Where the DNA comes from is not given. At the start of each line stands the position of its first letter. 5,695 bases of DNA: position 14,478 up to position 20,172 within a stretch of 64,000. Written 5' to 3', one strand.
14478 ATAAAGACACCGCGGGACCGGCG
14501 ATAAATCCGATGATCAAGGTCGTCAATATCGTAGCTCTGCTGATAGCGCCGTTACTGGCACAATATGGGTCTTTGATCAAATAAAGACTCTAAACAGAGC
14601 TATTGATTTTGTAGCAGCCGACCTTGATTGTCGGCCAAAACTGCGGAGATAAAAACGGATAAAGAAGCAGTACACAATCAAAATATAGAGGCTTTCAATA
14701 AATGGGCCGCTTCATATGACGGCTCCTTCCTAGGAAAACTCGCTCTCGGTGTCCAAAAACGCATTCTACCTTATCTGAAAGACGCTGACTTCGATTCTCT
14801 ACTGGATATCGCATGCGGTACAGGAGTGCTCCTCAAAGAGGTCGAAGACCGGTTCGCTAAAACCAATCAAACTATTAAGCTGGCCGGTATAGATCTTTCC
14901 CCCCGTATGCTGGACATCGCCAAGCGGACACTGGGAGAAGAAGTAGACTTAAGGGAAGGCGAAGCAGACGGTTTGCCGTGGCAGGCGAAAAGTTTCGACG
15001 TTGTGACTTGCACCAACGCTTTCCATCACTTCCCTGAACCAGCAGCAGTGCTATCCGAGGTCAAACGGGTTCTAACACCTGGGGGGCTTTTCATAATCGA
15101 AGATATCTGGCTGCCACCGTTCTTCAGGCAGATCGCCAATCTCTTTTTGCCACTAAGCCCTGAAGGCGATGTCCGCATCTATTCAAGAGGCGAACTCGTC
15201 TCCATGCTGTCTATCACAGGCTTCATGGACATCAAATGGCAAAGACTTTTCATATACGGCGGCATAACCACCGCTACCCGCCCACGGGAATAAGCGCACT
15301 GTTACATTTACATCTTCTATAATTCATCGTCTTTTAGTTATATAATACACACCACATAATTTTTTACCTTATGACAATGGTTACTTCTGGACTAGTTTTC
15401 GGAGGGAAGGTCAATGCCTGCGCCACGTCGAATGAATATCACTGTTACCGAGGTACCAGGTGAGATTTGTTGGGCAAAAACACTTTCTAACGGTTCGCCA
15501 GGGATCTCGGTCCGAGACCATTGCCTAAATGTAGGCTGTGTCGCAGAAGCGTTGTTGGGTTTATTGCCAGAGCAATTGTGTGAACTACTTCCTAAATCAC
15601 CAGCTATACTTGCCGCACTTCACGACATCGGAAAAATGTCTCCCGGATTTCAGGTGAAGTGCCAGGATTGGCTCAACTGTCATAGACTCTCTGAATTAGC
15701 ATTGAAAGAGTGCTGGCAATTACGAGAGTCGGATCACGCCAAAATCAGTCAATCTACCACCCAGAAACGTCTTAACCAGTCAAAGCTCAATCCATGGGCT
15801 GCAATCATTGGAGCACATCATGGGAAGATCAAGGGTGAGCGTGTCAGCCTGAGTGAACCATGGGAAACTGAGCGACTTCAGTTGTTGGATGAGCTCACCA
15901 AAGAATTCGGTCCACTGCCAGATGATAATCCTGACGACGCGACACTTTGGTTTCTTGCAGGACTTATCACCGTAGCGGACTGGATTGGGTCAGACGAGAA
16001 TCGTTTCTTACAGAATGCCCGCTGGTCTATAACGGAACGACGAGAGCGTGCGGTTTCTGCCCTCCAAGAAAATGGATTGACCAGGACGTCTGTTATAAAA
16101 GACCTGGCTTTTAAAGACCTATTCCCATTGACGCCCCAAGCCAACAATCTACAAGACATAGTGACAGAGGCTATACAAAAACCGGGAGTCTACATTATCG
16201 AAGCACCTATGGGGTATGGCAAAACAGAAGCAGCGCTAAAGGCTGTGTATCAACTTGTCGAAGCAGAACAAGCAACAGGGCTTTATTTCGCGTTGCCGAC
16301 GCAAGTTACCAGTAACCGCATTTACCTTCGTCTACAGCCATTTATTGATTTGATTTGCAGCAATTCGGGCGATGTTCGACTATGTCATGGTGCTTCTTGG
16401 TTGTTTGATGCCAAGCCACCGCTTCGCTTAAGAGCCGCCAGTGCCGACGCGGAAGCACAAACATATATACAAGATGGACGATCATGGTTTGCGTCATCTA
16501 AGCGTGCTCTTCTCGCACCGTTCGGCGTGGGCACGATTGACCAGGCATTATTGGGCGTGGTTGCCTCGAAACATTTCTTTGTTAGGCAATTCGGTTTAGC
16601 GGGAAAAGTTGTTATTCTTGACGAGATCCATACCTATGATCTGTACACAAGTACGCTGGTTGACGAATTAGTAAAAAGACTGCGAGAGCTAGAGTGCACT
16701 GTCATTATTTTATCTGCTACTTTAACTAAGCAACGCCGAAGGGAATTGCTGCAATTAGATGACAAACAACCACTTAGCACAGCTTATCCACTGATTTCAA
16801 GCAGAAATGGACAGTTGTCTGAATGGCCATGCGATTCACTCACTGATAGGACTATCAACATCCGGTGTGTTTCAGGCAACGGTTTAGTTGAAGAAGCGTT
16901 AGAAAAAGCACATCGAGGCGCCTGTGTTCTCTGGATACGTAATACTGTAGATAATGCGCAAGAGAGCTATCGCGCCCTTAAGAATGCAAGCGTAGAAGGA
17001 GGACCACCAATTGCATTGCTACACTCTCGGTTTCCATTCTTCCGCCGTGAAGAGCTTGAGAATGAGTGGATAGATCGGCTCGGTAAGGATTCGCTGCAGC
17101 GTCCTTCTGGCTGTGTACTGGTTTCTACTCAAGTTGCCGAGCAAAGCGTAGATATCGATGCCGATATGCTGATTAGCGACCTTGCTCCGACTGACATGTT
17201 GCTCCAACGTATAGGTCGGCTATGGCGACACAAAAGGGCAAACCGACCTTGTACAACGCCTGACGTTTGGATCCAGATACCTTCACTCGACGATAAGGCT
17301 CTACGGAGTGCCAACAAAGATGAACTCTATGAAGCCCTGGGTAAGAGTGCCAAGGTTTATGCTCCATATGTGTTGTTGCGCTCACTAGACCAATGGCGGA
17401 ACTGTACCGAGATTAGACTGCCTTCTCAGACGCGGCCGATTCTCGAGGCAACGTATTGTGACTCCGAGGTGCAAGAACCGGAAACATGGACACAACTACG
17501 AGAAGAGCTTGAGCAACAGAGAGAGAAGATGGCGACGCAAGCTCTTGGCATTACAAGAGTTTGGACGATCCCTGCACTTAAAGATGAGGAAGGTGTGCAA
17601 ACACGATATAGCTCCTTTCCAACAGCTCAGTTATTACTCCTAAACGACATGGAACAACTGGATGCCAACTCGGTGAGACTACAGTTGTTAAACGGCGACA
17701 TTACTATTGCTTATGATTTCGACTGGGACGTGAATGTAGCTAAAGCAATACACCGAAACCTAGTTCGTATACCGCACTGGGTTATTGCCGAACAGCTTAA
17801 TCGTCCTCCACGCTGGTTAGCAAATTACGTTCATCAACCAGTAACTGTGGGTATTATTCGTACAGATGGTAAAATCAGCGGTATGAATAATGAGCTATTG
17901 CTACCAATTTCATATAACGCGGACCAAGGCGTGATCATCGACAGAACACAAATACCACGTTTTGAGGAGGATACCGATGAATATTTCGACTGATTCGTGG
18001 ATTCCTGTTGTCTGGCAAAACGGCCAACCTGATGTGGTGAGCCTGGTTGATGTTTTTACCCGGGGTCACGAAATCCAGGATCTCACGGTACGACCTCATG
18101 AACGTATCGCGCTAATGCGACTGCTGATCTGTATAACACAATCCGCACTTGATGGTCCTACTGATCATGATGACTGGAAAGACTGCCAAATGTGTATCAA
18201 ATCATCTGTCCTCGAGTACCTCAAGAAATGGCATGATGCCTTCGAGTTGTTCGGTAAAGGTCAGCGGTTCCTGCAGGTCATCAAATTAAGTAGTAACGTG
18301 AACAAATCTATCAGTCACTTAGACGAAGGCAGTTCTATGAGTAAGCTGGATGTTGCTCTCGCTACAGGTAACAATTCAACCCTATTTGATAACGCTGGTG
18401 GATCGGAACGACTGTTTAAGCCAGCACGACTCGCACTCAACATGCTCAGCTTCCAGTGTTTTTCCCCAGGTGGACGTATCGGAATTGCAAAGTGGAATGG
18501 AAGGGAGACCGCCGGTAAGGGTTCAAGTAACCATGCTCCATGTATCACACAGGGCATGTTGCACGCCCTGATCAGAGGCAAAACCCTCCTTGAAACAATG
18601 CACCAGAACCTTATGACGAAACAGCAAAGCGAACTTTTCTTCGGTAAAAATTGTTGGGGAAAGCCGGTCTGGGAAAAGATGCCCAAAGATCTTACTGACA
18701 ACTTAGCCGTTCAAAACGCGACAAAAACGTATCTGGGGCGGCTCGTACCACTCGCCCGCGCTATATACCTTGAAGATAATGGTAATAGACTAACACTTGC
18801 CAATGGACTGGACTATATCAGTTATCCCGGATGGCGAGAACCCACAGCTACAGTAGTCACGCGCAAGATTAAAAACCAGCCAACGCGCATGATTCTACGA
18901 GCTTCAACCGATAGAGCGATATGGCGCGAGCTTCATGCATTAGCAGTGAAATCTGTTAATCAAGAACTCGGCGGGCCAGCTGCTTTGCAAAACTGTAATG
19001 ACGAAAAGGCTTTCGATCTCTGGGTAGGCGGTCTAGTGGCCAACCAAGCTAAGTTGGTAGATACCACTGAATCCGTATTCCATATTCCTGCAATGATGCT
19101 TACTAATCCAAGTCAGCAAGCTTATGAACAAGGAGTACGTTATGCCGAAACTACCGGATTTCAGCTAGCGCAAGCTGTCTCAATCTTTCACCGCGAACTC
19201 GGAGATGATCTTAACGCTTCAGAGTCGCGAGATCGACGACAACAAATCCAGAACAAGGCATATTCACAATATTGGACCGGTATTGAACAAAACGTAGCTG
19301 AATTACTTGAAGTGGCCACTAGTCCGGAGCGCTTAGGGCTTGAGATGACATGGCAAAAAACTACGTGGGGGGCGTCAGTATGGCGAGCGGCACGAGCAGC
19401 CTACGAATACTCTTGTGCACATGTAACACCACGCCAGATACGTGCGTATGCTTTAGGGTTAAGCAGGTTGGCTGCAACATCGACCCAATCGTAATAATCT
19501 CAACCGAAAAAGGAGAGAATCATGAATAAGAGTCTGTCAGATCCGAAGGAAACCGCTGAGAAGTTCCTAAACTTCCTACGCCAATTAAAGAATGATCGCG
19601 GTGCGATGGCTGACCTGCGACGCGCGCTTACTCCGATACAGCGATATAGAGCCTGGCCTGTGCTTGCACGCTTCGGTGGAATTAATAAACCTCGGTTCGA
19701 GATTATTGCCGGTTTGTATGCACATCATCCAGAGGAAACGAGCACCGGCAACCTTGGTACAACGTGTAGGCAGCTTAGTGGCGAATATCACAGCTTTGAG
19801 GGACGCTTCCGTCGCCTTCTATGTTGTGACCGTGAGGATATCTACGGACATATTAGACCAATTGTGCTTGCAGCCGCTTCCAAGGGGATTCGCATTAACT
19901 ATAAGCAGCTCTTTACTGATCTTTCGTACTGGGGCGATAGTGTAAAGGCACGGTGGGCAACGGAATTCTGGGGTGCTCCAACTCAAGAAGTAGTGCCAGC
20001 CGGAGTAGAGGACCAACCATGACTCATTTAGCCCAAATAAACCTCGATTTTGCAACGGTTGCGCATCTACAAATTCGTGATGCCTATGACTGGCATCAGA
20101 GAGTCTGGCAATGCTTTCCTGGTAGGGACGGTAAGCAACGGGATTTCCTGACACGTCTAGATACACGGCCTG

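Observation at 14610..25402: Type I-E CRISPR-Cas locus plus a methyltransferase on a 10.7-kb segment bracketed by a perfect 27-bp inverted hairpin repeat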

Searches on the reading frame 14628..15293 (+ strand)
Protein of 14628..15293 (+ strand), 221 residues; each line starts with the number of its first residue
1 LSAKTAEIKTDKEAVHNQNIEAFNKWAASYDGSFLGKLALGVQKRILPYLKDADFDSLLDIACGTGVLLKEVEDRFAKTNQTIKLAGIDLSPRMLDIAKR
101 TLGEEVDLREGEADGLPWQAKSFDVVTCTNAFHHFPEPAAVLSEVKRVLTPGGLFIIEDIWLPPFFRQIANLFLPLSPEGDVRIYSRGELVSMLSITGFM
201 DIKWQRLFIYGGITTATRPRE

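Call 8: search_protein_families(library=pfam, proteins=[window:14628-15293:+])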
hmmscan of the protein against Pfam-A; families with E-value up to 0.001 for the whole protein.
window:14628-15293:+ (221 aa): 9 families
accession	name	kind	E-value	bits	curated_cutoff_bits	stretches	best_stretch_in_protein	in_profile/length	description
PF08241.18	Methyltransf_11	-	9.6e-24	84.3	21.2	1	59-157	1-95/95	Methyltransferase domain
PF13847.12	Methyltransf_31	-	1.9e-22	79.9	27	1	57-169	6-122/145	Methyltransferase domain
PF13649.12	Methyltransf_25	-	4.1e-22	79.1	27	1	59-153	2-97/97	Methyltransferase domain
PF08242.18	Methyltransf_12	-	2.1e-19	70.5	30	1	59-155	1-98/98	Methyltransferase domain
PF13489.12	Methyltransf_23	-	1.4e-16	61.1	27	1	45-199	15-159/164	Methyltransferase domain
PF01209.24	Ubie_methyltran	-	3e-13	50.1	20.1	1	56-157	49-151/233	ubiE/COQ5 methyltransferase family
PF20922.3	Anamorsin_N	-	0.00031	20.9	27.1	1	119-203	48-120/163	Anamorsin, N-terminal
PF07021.18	MetW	-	0.00039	20.5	21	1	57-148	16-101/193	Methionine biosynthesis protein MetW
PF05175.20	MTS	-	0.00049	20.2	23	1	47-153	24-134/170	Methyltransferase small domain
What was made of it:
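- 14628..15293 (+): Class-I SAM-dependent methyltransferase (Methyltransf_11/UbiE-like; no DNA-methylase domain hit). The likely true start is the ATG at 14702. Call 8.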

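Call 26: find_homologous_proteins(query=window:14628-15293:+, max_evalue=1e-20)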
Query window:14628-15293:+ (221 aa): 9 proteins with E <= 1e-20 among 465 candidates.
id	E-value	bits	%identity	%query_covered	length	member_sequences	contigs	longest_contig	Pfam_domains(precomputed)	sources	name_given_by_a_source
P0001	2.0e-143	493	100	100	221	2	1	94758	PF13847.13,PF13489.13,PF13649.13,PF01209.25,PF08241.19,PF08242.19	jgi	jgi:ubiquinone/menaquinone biosynthesis C-methylase UbiE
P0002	1.1e-47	181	46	84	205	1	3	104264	PF07021.19,PF13847.13,PF13489.13,PF08003.18,PF02353.27,PF13649.13,PF03141.23,PF01209.25,PF08241.19,PF08242.19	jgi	jgi:ubiquinone/menaquinone biosynthesis C-methylase UbiE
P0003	7.3e-45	171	40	89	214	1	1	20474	PF13489.13,PF08003.18,PF02353.27,PF03141.23,PF08241.19,PF07021.19,PF13847.13,PF05175.21,PF13649.13,PF05148.22,PF01209.25,PF08242.19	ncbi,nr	ncbi:MAG: Methyltransferase type 11 [Eubacterium sp.]|nr:Methyltransferase type 11 [Eubacterium sp.]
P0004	4.2e-39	152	44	84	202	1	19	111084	PF07021.19,PF13847.13,PF13489.13,PF05175.21,PF13649.13,PF03141.23,PF13578.13,PF01209.25,PF08241.19,PF08242.19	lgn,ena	-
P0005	4.2e-39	152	44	84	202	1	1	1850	PF07021.19,PF13847.13,PF13489.13,PF05175.21,PF13649.13,PF03141.23,PF13578.13,PF01209.25,PF08241.19,PF08242.19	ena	-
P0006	8.0e-39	152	44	84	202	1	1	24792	PF07021.19,PF13847.13,PF13489.13,PF05175.21,PF13649.13,PF03141.23,PF13578.13,PF01209.25,PF08241.19,PF08242.19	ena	-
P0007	3.4e-33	133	43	84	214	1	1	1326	PF13847.13,PF13489.13,PF05175.21,PF13649.13,PF01209.25,PF08241.19,PF08242.19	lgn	-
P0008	6.9e-30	122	39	90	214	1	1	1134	PF13847.13,PF13489.13,PF05175.21,PF13649.13,PF01209.25,PF08241.19,PF08242.19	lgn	-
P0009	3.8e-27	113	39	89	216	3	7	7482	PF13847.13,PF13489.13,PF05175.21,PF13649.13,PF02390.24,PF01209.25,PF08241.19,PF08242.19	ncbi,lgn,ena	-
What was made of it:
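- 14628..15293 (+): The only full-length close homologue is the source contig itself; the next best is 46% identical (call 26).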

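Call 27: find_encoding_contigs(protein=P0001, flank=10000, max_places=5)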
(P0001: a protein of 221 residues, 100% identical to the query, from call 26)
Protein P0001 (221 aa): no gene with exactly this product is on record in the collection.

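Call 28: find_encoding_contigs(protein=P0002, flank=10000, max_places=5)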
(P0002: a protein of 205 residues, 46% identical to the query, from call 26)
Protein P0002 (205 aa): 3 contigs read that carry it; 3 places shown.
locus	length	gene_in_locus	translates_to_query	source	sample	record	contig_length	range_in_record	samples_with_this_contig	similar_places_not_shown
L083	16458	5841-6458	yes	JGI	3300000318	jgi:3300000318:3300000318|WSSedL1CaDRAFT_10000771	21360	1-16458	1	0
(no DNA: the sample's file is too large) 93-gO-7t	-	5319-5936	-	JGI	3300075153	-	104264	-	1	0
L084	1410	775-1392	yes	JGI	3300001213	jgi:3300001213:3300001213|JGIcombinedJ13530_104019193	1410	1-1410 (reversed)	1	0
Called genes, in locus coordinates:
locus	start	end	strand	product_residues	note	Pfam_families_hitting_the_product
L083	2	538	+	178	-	?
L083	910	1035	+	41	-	-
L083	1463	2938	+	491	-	PF00754:F5_F8_type_C, PF22633:F5_F8_type_C_2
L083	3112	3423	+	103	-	-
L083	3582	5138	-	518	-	PF03435:Sacchrp_dh_NADP, PF16653:Sacchrp_dh_C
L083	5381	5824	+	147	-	PF12802:MarR_2, PF01047:MarR, PF13463:HTH_27 (weak)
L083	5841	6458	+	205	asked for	PF01209:Ubie_methyltran, PF02353:CMAS, PF13489:Methyltransf_23, PF07021:MetW, PF08241:Methyltransf_11, PF08242:Methyltransf_12, PF13649:Methyltransf_25, PF13847:Methyltransf_31, +2 more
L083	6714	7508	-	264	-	PF04909:Amidohydro_2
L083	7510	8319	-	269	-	PF00528:BPD_transp_1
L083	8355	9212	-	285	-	PF00528:BPD_transp_1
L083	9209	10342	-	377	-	PF00005:ABC_tran, PF08402:TOBE_2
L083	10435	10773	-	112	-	PF00543:P-II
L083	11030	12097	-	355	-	PF01547:SBP_bac_1, PF13416:SBP_bac_8, PF13531:SBP_bac_11, PF13343:SBP_bac_6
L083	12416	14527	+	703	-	PF02311:AraC_binding, PF12833:HTH_18, PF00165:HTH_AraC, PF01229:Glyco_hydro_39 (faint)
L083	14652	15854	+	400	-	PF01960:ArgJ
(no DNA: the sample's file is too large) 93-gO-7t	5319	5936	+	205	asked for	PF01209:Ubie_methyltran, PF02353:CMAS, PF13489:Methyltransf_23, PF07021:MetW, PF08241:Methyltransf_11, PF08242:Methyltransf_12, PF13649:Methyltransf_25, PF13847:Methyltransf_31, +2 more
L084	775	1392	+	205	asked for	PF01209:Ubie_methyltran, PF02353:CMAS, PF13489:Methyltransf_23, PF07021:MetW, PF08241:Methyltransf_11, PF08242:Methyltransf_12, PF13649:Methyltransf_25, PF13847:Methyltransf_31, +2 more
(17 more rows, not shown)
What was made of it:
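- Tried and rejected: Context of the 46% methyltransferase homologue P0002 (call 28).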

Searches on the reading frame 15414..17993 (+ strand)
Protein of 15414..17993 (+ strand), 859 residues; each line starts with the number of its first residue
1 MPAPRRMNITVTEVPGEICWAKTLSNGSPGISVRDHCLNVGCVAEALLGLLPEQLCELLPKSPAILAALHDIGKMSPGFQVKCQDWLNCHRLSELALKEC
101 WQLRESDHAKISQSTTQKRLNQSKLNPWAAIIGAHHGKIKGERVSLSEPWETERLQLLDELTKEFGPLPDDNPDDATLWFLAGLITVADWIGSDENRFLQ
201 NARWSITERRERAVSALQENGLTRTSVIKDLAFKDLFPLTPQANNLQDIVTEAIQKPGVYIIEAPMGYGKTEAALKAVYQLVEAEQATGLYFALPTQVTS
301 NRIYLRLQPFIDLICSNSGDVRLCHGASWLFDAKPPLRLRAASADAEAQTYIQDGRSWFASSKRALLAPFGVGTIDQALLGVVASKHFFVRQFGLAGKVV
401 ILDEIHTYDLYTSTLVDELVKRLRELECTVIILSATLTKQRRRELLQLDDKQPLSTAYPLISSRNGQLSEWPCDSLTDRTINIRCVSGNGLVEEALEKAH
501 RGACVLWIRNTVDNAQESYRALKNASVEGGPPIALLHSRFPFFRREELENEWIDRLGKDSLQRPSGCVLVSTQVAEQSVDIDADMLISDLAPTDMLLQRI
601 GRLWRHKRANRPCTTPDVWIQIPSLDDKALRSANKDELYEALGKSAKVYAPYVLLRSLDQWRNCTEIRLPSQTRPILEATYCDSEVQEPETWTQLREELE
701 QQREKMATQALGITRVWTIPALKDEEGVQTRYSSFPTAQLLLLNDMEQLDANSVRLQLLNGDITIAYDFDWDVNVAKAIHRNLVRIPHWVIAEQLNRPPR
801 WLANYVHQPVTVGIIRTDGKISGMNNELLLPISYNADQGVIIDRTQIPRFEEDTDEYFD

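Call 8: search_protein_families(library=pfam, proteins=[window:15414-17993:+])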
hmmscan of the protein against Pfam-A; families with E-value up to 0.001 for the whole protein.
window:15414-17993:+ (859 aa): 6 families
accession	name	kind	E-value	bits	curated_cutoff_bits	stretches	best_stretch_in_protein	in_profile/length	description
PF22590.2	Cas3-like_C_2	-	1.1e-35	122.6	27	1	502-608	2-106/106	CRISPR-associated nuclease/helicase Cas3, C-terminal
PF18019.7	Cas3_HD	-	7.5e-29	101.7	23.1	1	20-198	1-207/207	Cas3, HD domain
PF00270.35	DEAD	-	6.1e-09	36.3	26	0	246-312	3-70/167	DEAD/DEAH box helicase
PF00271.37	Helicase_C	-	1.3e-06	29.1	23.5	1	494-606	8-109/110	Helicase conserved C-terminal domain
PF25199.1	nSTAND_NTPase5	-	0.00035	20.8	34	0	246-302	29-86/145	Novel STAND NTPase 5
PF01966.28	HD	-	0.00071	20.3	22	0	35-151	3-96/116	HD domain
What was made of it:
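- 15414..23588 (+): Complete type I-E cas operon: cas3, cse1, cse2, cas6e, cas7, cas5, cas1, cas2. Pfam hits (call 8).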

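Call 37: find_homologous_proteins(query=window:15414-17993:+, max_evalue=1e-50)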
Query window:15414-17993:+ (859 aa): 6651 proteins with E <= 1e-50 among 8000 candidates; the best 120 are listed.
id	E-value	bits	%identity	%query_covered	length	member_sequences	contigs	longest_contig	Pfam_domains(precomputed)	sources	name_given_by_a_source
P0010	0.0e+0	1961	100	99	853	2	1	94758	PF00270.36,PF18019.8,PF00271.38,PF22590.3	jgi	jgi:CRISPR-associated endonuclease/helicase Cas3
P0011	0.0e+0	1239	64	100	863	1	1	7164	PF00270.36,PF18019.8,PF22590.3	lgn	-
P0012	0.0e+0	1224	63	100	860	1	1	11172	PF00270.36,PF18019.8,PF22590.3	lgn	-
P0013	0.0e+0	1207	64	98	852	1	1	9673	PF00270.36,PF18019.8,PF00271.38,PF22590.3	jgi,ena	-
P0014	0.0e+0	1204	63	98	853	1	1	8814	PF00270.36,PF18019.8,PF00271.38,PF22590.3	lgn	-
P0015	0.0e+0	1195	62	99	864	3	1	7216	PF00270.36,PF18019.8,PF00271.38,PF22590.3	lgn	-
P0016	0.0e+0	1194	63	98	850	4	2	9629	PF00270.36,PF18019.8,PF00271.38,PF22590.3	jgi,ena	-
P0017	0.0e+0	1193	63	98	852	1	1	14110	PF00270.36,PF18019.8,PF00271.38,PF22590.3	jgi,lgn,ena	-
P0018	0.0e+0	1189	62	98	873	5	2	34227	PF00270.36,PF18019.8,PF22590.3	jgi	-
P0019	0.0e+0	1187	61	100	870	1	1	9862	PF00270.36,PF18019.8,PF22590.3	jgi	jgi:CRISPR-associated endonuclease/helicase Cas3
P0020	0.0e+0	1182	62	98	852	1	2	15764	PF00270.36,PF18019.8,PF22590.3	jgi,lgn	jgi:CRISPR-associated endonuclease/helicase Cas3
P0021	0.0e+0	1181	61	100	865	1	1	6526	PF00270.36,PF18019.8,PF22590.3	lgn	-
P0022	0.0e+0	1180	62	100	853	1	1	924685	PF00270.36,PF18019.8,PF00271.38,PF22590.3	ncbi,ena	-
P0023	0.0e+0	1178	63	98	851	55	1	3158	PF00270.36,PF18019.8,PF00271.38,PF22590.3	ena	-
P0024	0.0e+0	1176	62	100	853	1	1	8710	PF00270.36,PF18019.8,PF00271.38,PF22590.3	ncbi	-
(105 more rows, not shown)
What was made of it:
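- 15414..23588 (+): The nearest cas3 outside the source contig is 66% identical or less, in several phyla (call 37).
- The next best hits are 66% or less, spread over several phyla (call 37).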

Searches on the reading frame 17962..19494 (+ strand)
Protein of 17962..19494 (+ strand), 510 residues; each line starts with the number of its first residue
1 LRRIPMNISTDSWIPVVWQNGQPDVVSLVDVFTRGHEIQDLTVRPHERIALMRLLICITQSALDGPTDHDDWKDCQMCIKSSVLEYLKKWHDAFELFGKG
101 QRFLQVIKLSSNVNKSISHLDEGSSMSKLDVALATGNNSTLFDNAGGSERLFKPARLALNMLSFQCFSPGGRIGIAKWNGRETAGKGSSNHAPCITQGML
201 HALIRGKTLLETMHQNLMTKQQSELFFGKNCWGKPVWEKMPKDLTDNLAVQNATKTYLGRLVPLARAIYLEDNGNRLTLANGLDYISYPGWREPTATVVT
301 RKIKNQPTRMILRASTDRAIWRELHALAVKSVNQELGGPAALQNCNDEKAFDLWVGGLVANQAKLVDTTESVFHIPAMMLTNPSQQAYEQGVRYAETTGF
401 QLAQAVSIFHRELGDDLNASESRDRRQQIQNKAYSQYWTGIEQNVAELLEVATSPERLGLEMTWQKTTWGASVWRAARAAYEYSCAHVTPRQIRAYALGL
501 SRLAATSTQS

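Call 8: search_protein_families(library=pfam, proteins=[window:17962-19494:+])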
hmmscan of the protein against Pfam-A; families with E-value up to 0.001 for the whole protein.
window:17962-19494:+ (510 aa): 1 family
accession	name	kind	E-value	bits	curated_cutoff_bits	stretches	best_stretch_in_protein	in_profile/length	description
PF09481.15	CRISPR_Cse1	-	1.2e-70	239.3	24.7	1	7-471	1-446/450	CRISPR-associated protein Cse1 (CRISPR_cse1)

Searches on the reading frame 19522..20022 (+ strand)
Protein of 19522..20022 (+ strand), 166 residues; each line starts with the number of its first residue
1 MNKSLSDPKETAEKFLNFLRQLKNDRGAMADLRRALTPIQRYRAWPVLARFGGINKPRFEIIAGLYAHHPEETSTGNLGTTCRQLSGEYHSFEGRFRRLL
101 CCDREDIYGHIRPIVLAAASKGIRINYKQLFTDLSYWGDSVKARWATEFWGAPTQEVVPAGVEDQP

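Call 8: search_protein_families(library=pfam, proteins=[window:19522-20022:+])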
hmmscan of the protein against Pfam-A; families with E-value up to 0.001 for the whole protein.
window:19522-20022:+ (166 aa): 1 family
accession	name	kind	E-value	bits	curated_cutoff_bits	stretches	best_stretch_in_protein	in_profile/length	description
PF09485.15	CRISPR_Cse2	-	2.9e-19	70.3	24.6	1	28-150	1-137/137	CRISPR-associated protein Cse2 (CRISPR_cse2)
